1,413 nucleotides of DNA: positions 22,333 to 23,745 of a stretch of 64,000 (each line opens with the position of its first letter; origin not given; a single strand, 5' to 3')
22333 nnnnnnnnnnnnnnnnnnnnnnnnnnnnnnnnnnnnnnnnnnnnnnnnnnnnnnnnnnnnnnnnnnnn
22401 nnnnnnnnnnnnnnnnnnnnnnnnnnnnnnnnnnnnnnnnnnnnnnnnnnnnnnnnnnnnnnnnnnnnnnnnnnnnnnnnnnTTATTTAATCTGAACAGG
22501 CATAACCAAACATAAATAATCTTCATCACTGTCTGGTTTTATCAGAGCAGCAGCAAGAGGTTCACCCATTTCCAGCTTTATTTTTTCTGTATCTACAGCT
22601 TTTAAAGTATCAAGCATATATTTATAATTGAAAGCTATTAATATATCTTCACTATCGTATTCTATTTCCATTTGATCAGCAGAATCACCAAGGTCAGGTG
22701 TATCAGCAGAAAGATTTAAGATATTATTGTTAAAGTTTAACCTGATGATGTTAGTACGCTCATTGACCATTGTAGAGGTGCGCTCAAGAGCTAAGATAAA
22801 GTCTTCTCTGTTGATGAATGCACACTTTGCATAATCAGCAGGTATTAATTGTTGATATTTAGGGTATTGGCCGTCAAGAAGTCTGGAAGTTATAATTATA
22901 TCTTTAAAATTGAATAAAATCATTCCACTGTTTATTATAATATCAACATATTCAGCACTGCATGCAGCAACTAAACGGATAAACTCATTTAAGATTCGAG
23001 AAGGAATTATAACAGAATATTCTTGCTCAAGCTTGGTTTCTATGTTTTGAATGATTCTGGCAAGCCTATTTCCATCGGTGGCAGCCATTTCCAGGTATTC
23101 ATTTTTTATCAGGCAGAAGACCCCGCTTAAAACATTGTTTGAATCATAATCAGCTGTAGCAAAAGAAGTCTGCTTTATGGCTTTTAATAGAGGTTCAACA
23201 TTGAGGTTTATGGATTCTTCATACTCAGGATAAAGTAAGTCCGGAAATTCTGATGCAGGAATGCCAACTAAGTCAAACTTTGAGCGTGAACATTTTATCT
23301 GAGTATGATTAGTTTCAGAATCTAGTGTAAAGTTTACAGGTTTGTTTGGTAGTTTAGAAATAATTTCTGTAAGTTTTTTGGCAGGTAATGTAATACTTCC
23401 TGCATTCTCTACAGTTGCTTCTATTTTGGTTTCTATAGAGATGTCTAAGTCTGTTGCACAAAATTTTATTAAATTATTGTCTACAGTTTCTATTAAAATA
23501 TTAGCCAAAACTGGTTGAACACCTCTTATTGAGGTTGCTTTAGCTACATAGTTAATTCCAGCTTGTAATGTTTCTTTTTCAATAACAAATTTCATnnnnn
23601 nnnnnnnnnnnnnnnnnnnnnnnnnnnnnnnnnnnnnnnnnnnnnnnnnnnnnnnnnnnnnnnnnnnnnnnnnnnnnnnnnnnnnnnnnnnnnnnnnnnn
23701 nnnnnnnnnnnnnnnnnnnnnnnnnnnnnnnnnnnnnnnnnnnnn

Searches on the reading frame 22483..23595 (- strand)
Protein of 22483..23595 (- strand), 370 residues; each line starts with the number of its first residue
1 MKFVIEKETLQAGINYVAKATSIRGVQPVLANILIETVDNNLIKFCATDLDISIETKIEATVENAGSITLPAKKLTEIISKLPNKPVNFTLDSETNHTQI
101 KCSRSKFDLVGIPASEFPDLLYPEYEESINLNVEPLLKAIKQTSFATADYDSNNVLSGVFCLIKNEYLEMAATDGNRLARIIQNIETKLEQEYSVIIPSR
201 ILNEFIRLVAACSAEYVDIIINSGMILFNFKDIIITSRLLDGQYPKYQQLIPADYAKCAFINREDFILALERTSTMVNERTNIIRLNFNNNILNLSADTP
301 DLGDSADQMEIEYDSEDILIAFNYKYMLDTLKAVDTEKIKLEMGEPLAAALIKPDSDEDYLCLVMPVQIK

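Call 71: search_protein_families(library=pfam, proteins=[window:22483-23595:-], max_evalue=0.00001)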
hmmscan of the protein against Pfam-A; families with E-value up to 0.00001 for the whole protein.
window:22483-23595:- (370 aa): 3 families
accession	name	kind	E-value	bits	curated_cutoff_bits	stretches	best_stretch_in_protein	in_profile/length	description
PF00712.24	DNA_pol3_beta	-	2.1e-36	125.1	24.4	1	1-120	1-119/120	DNA polymerase III beta subunit, N-terminal domain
PF02767.21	DNA_pol3_beta_2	-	5.4e-29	101.3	27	1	131-246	2-116/116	DNA polymerase III beta subunit, central domain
PF02768.20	DNA_pol3_beta_3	-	2.1e-26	92.5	27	1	249-367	2-120/121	DNA polymerase III beta subunit, C-terminal domain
